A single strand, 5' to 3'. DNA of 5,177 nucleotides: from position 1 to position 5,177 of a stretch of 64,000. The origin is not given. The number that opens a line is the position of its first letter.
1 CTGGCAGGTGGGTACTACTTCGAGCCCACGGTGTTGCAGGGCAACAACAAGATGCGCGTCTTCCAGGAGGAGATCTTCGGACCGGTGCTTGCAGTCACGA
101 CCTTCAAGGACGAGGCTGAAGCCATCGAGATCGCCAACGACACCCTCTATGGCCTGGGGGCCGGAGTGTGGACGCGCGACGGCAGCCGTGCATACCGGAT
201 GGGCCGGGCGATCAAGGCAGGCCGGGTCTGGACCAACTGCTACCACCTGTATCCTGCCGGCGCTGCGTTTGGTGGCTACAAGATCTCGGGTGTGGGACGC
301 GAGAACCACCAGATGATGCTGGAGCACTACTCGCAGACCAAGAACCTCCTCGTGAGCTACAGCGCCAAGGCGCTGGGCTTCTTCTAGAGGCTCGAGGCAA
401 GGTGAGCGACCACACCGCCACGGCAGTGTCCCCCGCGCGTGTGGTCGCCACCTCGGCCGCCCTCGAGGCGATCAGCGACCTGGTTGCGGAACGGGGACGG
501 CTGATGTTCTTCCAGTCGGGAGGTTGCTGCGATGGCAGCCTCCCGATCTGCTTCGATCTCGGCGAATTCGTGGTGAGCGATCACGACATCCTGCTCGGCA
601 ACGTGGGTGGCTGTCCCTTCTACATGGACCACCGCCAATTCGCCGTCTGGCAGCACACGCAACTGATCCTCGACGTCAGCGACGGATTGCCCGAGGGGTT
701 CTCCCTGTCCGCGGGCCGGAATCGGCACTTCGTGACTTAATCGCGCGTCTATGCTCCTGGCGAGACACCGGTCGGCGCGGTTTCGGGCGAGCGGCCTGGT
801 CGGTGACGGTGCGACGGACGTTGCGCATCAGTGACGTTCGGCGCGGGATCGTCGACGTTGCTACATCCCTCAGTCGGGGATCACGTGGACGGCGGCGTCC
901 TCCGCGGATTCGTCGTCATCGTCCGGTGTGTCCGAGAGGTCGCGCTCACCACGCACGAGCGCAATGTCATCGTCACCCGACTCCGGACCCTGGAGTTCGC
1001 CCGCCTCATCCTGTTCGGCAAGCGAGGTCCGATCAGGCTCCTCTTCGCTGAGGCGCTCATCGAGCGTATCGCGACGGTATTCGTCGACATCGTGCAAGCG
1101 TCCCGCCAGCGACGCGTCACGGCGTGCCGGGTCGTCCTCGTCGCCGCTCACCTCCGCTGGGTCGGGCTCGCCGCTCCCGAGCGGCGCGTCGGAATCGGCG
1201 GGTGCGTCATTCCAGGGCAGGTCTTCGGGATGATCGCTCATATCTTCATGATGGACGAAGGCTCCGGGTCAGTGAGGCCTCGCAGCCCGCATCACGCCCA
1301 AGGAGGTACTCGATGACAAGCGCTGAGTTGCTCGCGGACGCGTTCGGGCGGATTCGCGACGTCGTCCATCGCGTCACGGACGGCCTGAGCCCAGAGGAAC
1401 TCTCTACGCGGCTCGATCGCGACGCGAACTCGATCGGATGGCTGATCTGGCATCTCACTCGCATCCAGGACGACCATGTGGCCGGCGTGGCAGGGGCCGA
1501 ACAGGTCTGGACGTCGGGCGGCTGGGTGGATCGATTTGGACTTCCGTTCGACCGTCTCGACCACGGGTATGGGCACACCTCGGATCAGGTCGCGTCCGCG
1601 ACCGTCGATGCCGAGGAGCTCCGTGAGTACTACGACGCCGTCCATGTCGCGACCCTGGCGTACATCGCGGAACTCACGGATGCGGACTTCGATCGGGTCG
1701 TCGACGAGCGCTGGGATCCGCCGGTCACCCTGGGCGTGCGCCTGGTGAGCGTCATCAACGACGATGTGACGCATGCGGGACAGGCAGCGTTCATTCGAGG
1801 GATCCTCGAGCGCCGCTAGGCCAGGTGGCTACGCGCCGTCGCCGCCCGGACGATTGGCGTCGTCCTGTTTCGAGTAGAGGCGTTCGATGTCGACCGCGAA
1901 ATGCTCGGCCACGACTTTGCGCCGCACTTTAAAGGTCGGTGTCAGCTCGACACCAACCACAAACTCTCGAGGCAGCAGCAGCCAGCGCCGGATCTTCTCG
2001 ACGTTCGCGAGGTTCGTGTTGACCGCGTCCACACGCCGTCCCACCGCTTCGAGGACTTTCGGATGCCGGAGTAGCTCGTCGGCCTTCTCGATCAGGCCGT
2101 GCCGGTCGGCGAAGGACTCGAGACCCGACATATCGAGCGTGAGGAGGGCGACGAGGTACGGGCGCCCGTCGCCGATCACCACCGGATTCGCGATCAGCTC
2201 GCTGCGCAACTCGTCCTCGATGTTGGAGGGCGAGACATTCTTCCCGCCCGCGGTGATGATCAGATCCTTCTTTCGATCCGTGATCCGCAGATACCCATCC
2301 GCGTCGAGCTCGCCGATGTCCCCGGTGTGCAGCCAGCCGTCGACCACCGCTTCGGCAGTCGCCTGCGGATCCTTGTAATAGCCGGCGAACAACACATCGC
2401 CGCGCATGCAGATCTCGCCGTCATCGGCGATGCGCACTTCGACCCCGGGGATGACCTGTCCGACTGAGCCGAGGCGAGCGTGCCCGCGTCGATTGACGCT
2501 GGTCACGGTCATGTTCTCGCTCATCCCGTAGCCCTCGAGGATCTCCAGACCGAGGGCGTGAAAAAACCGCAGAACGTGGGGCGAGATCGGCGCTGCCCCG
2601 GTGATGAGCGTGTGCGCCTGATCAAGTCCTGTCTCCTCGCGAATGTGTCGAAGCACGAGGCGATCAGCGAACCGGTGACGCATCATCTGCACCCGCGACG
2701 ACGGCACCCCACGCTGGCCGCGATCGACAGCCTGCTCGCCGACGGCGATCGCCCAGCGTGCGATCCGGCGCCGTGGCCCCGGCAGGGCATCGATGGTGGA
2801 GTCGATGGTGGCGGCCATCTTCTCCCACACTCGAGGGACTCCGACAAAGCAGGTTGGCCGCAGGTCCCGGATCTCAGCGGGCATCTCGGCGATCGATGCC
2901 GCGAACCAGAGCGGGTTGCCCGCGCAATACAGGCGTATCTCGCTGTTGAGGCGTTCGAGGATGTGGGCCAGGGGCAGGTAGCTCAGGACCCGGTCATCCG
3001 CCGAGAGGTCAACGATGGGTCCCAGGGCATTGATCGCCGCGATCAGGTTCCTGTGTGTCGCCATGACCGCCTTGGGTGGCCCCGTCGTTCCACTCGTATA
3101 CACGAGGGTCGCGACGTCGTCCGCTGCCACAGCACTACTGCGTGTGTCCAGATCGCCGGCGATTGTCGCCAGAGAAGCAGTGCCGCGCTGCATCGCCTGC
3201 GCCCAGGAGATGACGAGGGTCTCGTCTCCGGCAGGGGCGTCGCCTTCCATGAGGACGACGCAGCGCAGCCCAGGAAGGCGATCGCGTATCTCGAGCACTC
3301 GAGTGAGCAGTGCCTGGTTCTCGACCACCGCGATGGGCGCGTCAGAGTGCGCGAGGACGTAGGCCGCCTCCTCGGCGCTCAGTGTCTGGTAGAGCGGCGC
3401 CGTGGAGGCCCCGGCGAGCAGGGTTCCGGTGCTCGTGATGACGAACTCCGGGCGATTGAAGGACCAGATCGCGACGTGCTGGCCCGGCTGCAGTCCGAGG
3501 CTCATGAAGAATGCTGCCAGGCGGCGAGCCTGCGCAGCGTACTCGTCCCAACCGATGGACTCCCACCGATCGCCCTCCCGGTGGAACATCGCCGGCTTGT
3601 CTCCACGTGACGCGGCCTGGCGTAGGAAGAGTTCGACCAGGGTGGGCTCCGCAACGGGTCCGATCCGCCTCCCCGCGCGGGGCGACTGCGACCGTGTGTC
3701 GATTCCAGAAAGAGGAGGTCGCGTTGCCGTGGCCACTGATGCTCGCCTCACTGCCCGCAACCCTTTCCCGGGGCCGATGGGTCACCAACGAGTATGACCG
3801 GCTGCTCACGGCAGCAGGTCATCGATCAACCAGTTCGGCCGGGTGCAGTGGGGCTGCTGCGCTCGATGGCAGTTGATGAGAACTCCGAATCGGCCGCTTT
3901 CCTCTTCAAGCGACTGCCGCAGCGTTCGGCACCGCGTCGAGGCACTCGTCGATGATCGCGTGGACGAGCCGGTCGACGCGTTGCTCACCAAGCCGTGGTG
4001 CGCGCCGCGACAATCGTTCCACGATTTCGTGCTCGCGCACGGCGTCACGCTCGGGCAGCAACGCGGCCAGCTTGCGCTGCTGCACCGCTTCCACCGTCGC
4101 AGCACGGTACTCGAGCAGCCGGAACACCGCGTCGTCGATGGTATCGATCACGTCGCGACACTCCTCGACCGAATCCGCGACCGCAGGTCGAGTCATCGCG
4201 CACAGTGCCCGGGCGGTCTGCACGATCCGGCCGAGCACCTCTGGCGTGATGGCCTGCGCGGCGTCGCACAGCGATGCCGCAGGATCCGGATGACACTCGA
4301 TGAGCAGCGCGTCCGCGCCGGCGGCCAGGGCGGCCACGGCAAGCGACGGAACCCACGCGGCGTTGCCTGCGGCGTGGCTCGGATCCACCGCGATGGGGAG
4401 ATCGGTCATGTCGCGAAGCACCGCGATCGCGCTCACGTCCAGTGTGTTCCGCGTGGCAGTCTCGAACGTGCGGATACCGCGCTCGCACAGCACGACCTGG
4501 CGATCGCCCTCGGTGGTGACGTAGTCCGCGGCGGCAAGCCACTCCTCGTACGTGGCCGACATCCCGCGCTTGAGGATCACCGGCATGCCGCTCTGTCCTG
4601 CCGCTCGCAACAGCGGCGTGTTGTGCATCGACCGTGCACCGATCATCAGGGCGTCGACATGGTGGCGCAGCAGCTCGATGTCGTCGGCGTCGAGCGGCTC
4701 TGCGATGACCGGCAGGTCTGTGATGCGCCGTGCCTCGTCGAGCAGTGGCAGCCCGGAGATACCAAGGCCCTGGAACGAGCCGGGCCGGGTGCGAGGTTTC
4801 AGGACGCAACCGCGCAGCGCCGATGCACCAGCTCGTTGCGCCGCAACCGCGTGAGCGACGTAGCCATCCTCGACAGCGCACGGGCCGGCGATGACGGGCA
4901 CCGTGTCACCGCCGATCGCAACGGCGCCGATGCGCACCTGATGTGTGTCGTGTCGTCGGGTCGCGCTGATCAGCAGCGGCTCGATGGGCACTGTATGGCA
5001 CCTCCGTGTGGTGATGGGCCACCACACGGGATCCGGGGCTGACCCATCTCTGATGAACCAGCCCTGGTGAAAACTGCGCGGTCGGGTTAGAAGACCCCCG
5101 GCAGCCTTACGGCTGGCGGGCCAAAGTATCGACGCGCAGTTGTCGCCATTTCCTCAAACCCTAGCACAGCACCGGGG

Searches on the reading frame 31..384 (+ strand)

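Call 25: search_protein_families(library=pfam, proteins=[window:31-384:+], max_evalue=0.00001)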
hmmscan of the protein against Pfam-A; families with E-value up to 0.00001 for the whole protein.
window:31-384:+ (118 aa): 1 family
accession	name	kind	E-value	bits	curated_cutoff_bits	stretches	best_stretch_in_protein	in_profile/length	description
PF00171.27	Aldedh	-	4.5e-37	128.1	23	1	5-105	359-460/461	Aldehyde dehydrogenase family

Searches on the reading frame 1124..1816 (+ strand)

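Call 23: search_protein_families(library=pfam, proteins=[window:1124-1816:+], max_evalue=0.00001)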
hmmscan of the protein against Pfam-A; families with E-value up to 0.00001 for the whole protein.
window:1124-1816:+ (231 aa): 2 families
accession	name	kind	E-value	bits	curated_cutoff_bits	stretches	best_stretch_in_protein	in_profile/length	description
PF12867.12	DinB_2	-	7.7e-17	62.4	24.8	1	74-221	2-128/128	DinB superfamily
PF04978.18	MST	-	2.6e-16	60.8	27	1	70-227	2-146/149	Mycothiol-S-transferase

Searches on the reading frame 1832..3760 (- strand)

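Call 23: search_protein_families(library=pfam, proteins=[window:1832-3760:-], max_evalue=0.00001)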
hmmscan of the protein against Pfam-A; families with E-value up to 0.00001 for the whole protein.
window:1832-3760:- (643 aa): 2 families
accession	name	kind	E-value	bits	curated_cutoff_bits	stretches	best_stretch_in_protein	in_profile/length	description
PF00501.34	AMP-binding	-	5.7e-77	259.5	29.9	1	46-462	2-384/384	AMP-binding enzyme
PF23562.2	AMP-binding_C_3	-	5.6e-12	46.6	20.8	1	499-632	2-123/124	AMP-binding enzyme C-terminal domain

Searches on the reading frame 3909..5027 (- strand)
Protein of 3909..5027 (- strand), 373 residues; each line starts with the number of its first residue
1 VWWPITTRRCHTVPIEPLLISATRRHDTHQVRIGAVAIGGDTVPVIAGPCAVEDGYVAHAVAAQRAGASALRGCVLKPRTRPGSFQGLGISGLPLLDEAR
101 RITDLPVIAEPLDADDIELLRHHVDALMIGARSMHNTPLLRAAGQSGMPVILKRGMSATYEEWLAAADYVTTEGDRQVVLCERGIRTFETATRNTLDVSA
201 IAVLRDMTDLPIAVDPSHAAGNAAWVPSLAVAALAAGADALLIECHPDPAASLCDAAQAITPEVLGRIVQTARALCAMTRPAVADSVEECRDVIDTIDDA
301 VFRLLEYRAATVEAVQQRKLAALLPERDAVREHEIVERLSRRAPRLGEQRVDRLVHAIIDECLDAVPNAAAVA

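Call 30: search_protein_families(library=pfam, proteins=[window:3909-5027:-], max_evalue=0.001)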
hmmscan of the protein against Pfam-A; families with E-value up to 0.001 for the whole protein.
window:3909-5027:- (373 aa): 3 families
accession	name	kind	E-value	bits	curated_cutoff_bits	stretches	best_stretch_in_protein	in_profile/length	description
PF00793.26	DAHP_synth_1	-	1.5e-60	204.8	25.5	1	35-268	9-257/270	DAHP synthetase I family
PF01817.26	CM_2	-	2.5e-10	40.8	27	1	291-363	2-76/80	Chorismate mutase type II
PF03102.20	NeuB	-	5e-10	39.7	22.1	1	102-277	67-234/241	NeuB family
